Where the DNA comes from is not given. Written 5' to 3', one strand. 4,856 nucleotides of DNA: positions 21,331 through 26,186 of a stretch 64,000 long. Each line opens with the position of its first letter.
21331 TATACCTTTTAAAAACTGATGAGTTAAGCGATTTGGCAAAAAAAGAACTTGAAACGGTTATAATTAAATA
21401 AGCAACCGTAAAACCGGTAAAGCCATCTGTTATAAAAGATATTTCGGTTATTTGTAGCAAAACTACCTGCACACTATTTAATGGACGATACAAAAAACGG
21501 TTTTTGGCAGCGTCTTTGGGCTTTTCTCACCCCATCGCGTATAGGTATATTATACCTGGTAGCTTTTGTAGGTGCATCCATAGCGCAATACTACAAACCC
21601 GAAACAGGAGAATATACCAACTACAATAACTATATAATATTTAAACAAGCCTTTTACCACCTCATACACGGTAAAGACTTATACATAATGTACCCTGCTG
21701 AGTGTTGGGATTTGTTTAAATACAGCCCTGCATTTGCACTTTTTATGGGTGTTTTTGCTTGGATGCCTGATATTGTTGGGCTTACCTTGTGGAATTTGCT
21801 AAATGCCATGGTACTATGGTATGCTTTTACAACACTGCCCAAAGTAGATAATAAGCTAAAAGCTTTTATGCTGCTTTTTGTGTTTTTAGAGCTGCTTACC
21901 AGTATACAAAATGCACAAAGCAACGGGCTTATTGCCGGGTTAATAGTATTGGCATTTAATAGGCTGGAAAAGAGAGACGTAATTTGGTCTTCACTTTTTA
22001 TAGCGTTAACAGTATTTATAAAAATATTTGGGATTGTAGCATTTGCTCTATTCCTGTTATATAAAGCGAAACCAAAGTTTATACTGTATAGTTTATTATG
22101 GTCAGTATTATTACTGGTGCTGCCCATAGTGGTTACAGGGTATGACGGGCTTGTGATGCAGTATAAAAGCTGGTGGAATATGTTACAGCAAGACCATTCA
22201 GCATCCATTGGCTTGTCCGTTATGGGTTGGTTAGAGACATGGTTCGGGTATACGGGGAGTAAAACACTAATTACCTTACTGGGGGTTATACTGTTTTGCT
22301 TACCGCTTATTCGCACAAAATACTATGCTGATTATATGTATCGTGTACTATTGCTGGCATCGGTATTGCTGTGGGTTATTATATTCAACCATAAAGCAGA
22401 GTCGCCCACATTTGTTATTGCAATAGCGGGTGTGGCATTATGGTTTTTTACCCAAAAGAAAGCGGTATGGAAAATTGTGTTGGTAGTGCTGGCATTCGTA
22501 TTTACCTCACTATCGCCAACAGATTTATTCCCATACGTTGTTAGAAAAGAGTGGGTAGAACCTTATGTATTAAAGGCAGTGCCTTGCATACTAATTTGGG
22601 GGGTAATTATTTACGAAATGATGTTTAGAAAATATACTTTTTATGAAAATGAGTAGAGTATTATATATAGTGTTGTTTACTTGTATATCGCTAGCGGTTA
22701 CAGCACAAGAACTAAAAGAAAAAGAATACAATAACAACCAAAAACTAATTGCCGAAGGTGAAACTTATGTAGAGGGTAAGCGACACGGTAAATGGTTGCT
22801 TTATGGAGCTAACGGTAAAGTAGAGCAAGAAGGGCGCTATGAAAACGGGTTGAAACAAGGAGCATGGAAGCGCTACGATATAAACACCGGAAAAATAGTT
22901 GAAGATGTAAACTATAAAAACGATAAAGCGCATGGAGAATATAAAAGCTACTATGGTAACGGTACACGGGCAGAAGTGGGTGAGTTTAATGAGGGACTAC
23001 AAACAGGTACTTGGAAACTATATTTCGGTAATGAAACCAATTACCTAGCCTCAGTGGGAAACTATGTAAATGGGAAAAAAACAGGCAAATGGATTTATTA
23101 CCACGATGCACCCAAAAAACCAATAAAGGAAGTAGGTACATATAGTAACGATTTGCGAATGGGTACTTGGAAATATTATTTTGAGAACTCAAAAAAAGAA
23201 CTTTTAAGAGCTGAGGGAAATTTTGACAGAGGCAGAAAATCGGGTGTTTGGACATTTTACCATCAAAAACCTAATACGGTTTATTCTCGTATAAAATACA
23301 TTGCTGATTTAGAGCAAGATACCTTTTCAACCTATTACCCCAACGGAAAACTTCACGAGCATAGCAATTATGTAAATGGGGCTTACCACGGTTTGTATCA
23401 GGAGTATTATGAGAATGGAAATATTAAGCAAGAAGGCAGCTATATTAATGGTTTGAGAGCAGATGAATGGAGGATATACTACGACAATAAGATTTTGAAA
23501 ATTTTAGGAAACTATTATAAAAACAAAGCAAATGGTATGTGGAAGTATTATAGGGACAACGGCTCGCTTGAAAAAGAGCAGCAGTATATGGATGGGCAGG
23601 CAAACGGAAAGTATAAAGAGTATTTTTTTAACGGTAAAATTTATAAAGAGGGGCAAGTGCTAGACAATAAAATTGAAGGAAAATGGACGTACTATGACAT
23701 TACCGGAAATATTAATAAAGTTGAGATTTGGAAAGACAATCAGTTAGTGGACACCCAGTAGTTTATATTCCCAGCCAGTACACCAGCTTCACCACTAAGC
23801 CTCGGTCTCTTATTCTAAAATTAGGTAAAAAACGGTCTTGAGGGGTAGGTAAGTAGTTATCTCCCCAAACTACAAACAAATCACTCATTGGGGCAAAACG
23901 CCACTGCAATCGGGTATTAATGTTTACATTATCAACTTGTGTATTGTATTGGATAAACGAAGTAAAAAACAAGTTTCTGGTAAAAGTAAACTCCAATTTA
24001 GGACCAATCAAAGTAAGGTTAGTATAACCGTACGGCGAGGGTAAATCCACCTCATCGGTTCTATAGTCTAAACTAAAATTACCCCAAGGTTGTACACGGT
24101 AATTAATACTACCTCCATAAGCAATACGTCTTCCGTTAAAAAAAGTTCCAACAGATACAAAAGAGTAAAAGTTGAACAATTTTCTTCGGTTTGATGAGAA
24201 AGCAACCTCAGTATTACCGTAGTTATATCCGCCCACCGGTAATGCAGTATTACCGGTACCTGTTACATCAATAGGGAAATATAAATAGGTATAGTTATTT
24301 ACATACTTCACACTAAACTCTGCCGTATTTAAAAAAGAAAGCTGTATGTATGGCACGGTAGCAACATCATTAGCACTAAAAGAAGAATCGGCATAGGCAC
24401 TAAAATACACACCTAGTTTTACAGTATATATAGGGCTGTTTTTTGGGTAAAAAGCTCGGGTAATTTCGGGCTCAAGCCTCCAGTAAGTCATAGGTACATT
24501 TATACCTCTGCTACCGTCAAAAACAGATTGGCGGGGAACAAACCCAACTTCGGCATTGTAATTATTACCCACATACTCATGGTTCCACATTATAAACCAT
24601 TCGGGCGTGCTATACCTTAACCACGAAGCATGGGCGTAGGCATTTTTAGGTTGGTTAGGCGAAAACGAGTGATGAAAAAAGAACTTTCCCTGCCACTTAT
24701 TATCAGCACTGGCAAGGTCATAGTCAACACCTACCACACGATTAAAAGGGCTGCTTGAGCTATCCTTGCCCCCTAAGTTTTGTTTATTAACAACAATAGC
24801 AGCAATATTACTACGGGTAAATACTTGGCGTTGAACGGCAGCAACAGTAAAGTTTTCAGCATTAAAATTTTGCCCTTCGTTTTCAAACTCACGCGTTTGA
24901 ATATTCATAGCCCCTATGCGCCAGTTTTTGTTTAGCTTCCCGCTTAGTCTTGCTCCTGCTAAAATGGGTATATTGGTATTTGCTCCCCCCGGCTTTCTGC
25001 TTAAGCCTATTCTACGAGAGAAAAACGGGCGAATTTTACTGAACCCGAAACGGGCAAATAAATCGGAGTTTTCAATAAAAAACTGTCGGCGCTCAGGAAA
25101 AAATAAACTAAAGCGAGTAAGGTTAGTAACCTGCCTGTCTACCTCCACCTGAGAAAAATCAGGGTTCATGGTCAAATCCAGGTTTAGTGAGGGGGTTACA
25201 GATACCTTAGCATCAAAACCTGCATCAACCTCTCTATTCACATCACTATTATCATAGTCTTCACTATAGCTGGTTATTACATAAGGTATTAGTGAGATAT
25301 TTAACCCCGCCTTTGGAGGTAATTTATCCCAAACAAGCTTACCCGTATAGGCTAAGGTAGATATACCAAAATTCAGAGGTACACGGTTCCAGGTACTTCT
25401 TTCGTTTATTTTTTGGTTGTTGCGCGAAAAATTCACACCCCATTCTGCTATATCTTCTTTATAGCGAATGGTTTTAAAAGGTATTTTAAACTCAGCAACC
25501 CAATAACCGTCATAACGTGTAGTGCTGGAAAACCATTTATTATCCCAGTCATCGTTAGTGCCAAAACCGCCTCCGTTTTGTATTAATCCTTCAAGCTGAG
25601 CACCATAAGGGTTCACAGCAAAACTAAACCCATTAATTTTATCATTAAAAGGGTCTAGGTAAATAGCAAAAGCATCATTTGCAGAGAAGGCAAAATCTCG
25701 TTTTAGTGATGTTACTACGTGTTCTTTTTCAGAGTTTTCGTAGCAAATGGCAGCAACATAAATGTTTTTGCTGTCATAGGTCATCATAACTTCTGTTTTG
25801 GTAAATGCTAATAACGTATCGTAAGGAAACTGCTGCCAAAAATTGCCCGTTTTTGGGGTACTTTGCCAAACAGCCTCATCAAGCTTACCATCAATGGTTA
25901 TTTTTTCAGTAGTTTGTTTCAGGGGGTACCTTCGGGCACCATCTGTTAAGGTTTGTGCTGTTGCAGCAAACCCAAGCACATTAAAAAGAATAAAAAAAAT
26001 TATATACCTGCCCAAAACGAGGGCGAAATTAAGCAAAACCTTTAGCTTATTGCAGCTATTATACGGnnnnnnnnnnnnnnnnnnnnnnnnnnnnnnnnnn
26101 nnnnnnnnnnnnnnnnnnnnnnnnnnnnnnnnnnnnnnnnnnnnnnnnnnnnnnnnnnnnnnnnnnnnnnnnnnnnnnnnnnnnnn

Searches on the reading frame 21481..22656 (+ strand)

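Call 65: search_protein_families(library=pfam, proteins=[window:21481-22656:+], max_evalue=0.00001)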
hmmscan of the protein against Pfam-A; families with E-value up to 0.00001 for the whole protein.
window:21481-22656:+ (391 aa): 1 family
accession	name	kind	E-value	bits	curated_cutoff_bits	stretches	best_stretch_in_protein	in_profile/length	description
PF09594.16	GT87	-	4.4e-16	59.8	25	1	79-315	1-225/237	Glycosyltransferase family 87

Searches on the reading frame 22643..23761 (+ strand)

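Call 65: search_protein_families(library=pfam, proteins=[window:22643-23761:+], max_evalue=0.00001)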
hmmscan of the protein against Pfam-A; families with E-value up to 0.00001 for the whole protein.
window:22643-23761:+ (372 aa): 1 family
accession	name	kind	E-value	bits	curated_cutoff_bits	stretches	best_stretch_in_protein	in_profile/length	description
PF07661.19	MORN_2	-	1.5e-18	65.1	29.6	0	249-269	2-22/22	MORN repeat variant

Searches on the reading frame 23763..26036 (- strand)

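Call 65: search_protein_families(library=pfam, proteins=[window:23763-26036:-], max_evalue=0.00001)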
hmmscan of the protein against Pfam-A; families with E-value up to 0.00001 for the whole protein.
window:23763-26036:- (757 aa): 2 families
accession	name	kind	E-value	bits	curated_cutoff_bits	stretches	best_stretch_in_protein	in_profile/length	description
PF19313.5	DUF5916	-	3.9e-24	85.8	22.6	1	247-671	5-428/572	Domain of unknown function (DUF5916)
PF06452.16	CBM9_1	-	2e-06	28.3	23.4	1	48-215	1-159/185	Carbohydrate family 9 binding domain-like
